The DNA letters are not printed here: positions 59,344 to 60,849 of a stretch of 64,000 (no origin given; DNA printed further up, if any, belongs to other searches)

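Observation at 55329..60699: Four tandem paralogues of a Cys/His-rich secreted family with repeated H-x-x-G-H / C[FY]HG[IL]GHG motifs, two fused to cupredoxin-like domains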

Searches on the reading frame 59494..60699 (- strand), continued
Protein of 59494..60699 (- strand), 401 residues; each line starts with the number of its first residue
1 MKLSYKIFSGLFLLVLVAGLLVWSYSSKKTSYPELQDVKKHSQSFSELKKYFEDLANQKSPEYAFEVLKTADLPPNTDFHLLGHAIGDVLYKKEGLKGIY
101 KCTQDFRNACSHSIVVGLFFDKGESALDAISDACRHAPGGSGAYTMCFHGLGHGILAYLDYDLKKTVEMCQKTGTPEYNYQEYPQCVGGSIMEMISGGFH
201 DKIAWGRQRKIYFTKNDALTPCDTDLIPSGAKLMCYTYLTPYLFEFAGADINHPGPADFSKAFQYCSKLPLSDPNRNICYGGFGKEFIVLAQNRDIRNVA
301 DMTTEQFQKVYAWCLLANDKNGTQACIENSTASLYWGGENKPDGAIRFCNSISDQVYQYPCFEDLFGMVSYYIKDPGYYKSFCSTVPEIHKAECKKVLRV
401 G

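Call 80: search_solved_structures(query=A6, max_evalue=10, show_alignments=2)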
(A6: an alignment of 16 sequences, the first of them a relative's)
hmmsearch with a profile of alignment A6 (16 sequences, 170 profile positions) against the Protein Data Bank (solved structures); distinct sequences matched with E-value up to 10: 17.
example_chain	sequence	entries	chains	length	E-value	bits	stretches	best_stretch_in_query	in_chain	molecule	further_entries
2j3s_A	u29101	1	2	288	0.013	18.5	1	93-130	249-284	FILAMIN-A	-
7p0e_A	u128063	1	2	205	0.026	17.5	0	91-115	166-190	Isoform 2 of Filamin-C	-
7ouu_A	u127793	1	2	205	0.027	17.4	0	91-115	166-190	Isoform 2 of Filamin-C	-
7ouv_A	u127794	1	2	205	0.048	16.6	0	91-115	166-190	Isoform 2 of Filamin-C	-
2k9u_A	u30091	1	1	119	0.19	14.7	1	93-136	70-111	Gamma filamin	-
4p3w_A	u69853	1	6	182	0.24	14.3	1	93-130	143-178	Filamin-A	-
7sc4_A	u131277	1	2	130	0.44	13.5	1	93-137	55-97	Filamin-A/Integrin alpha-IIb light chain, form 2 chimera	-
9lxg_A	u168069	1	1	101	0.58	13.1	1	93-131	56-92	Filamin-A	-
2mtp_A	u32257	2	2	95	0.61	13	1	93-130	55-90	Filamin-A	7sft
2w0p_A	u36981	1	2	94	0.65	12.9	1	93-130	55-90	FILAMIN-A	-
2brq_A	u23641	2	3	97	0.69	12.8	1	93-130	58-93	FILAMIN A | FILAMIN-A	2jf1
9lwx_D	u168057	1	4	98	0.69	12.8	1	93-130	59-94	Filamin-A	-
3isw_A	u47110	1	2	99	0.73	12.7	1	93-130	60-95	Filamin-A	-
6v3p_C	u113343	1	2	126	0.94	12.4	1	41-139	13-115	IgA FC receptor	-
2ee6_A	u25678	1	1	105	1.1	12.1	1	92-130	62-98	Filamin-B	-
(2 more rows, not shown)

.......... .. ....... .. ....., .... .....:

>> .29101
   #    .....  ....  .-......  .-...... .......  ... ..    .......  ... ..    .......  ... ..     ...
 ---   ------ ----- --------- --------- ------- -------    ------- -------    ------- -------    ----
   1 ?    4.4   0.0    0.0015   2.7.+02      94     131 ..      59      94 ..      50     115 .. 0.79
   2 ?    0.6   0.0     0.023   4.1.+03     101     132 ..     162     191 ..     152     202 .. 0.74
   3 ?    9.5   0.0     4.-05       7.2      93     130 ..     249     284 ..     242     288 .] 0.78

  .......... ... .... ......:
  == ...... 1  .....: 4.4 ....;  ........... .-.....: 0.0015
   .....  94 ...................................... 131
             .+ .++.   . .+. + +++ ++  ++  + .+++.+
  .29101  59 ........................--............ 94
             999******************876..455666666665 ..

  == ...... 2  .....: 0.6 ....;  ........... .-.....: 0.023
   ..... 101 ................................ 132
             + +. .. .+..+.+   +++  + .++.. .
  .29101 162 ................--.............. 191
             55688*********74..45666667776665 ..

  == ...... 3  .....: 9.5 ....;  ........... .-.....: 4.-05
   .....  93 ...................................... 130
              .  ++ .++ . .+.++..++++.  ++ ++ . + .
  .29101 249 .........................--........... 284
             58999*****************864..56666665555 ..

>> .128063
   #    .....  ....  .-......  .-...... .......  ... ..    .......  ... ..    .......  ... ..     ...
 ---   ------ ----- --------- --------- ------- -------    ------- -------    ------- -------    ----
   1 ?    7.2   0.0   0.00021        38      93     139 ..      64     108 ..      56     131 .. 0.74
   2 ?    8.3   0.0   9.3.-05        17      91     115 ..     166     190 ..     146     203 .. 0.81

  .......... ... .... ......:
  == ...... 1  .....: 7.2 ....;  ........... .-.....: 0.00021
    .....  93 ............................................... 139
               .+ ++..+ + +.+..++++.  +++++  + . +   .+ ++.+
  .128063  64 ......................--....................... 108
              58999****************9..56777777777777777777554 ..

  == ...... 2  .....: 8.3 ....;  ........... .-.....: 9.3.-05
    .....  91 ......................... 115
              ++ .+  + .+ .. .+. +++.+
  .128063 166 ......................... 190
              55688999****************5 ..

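Call 81: search_protein_families(library=pfam, alignment_id=A6, max_evalue=1)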
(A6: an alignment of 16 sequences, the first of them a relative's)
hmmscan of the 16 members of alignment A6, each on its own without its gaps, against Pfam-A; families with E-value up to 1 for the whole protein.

A. member 1, L004:18271-18813:+ (180 aa): 2 families
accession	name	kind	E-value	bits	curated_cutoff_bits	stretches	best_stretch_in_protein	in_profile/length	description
PF06305.16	LapA_dom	-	0.088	13.2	28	1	149-173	16-40/64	Lipopolysaccharide assembly protein A domain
PF00630.25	Filamin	-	0.1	13.9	26.9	1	64-125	24-84/93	Filamin/ABP280 repeat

B. families by the number of members that match (of 16 scanned): 15 families
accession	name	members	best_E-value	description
PF00801.26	PKD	6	0.0017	PKD domain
PF16640.11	Big_3_5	5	0.0032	Bacterial Ig-like domain (group 3)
PF00630.25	Filamin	5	0.053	Filamin/ABP280 repeat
PF11589.14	DUF3244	3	0.07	Domain of unknown function (DUF3244)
PF20495.3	DUF6727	2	0.003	Family of unknown function (DUF6727)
PF00746.26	Gram_pos_anchor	2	0.13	LPXTG cell wall anchor motif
PF19077.6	Big_13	2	0.16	Bacterial Ig-like domain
PF13115.11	YtkA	1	0.051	YtkA-like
PF01835.25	MG2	1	0.051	MG2 domain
PF06305.16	LapA_dom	1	0.088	Lipopolysaccharide assembly protein A domain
PF18911.6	PKD_4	1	0.098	PKD domain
PF25275.1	Golvesin_C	1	0.11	Golvesin C-terminal domain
PF14386.11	DUF4417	1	0.16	Domain of unknown function (DUF4417)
PF03672.18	UPF0154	1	0.16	Uncharacterised protein family (UPF0154)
PF20029.6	DUF6436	1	0.31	Domain of unknown function (DUF6436)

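Call 82: search_protein_families(library=pfam, alignment_id=A5, max_evalue=1)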
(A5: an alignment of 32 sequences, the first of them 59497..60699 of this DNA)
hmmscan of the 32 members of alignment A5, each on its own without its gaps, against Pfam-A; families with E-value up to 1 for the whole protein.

A. member 1, window:59497-60699:- (401 aa): 0 families

B. families by the number of members that match (of 32 scanned): 8 families
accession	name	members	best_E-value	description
PF13473.12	Cupredoxin_1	8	1.3e-07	Cupredoxin-like domain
PF07732.21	Cu-oxidase_3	3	6.6e-05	Multicopper oxidase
PF07682.17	SOR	2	0.12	Sulphur oxygenase reductase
PF24120.1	SsdA_C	1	0.084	Single-strand DNA deaminase toxin A, C-terminal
PF11475.13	VP_N-CPKC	1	0.098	Virion protein N terminal domain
PF17484.7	TbpB_A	1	0.22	N-Lobe handle Tf-binding protein B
PF17092.11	PCB_OB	1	0.27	Penicillin-binding protein OB-like domain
PF06596.16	PsbX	1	0.28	Photosystem II reaction centre X protein (PsbX)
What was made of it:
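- On Pfam Cupredoxin_1 (PF13473): All 8 fused homologues tested match at E<=1, best E 1.3e-7 (call 82), so the relationship is real but the window copies are divergent.
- On Sel1-like / Hcp repeat proteins: No Sel1 or TPR family was found at E<=1 in 32 members (call 82).
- Closest known: Domain 1 of multicopper oxidases and copper nitrite reductase. Same: 3 of 8 homologues hit Cu-oxidase_3 (call 82).
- Closest known: Helicobacter cysteine-rich proteins and Sel1-like repeats. Different: No Sel1 or TPR Pfam match was found in 32 members (call 82).
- All 8 fused homologues tested hit Cupredoxin_1 (best E 1.3e-7) and 3 hit Cu-oxidase_3 (best E 6.6e-5) (call 82).
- Tried and rejected: Pfam on 32 family members gave nothing for the helical domain (call 82).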

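Call 83: list_cluster_members(proteins=[P0121, P0241, P0001])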
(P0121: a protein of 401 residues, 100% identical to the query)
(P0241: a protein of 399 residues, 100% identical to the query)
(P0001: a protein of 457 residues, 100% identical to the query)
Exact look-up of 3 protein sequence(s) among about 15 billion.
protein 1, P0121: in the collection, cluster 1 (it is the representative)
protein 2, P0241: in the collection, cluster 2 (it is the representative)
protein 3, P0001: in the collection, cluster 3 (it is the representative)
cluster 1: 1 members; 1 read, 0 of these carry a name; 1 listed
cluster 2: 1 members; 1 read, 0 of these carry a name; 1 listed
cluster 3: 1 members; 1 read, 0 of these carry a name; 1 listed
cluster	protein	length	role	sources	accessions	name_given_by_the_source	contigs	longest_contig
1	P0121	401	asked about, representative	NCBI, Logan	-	-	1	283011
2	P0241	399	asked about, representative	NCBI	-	-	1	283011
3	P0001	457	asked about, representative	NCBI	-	-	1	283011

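Call 84: find_encoding_contigs(protein=P0121, flank=10000, max_places=2)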
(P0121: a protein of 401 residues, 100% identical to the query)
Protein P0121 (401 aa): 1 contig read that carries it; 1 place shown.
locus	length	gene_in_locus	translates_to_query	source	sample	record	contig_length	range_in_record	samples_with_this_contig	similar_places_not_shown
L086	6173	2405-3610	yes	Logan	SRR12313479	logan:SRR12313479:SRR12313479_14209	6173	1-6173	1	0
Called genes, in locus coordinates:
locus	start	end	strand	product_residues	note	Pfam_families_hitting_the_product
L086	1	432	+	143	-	?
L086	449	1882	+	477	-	PF00587:tRNA-synt_2b, PF03129:HGTP_anticodon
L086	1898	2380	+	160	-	-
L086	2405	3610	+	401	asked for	-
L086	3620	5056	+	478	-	-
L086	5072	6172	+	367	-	?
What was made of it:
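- Tried and rejected: Cluster look-up and contig look-up did not give an organism name for the window (calls 83, 84).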

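Call 88: search_solved_structures(query=A5, max_evalue=10)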
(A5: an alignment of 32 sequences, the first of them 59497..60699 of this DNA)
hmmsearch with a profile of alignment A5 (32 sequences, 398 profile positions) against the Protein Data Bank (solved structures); distinct sequences matched with E-value up to 10: 0.

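Call 89: search_solved_structures(query=A3, max_evalue=10)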
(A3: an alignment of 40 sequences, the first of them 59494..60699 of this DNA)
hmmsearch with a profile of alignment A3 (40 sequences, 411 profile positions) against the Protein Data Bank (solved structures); distinct sequences matched with E-value up to 10: 8.
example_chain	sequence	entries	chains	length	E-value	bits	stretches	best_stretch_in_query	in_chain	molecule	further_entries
1i51_A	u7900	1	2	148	0.044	15.5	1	153-197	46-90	CASPASE-7 SUBUNIT P20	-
6qly_A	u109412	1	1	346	0.087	14.5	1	33-117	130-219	E3 ubiquitin-protein ligase MYLIP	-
2ql5_A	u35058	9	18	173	0.16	13.6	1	153-197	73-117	Caspase-7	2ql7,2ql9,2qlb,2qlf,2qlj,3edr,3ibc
4jb8_A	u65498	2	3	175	0.17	13.6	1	153-197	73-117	Caspase-7 subunit p20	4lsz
1k88_A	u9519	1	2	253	0.23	13.1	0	153-197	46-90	procaspase-7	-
1k86_A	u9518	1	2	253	0.23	13.1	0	153-197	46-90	caspase-7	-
1shj_A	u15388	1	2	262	0.25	13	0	153-197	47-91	Caspase-7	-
4c0r_A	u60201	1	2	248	0.6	11.7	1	169-274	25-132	PUTATIVE AMINO ACID BINDING PROTEIN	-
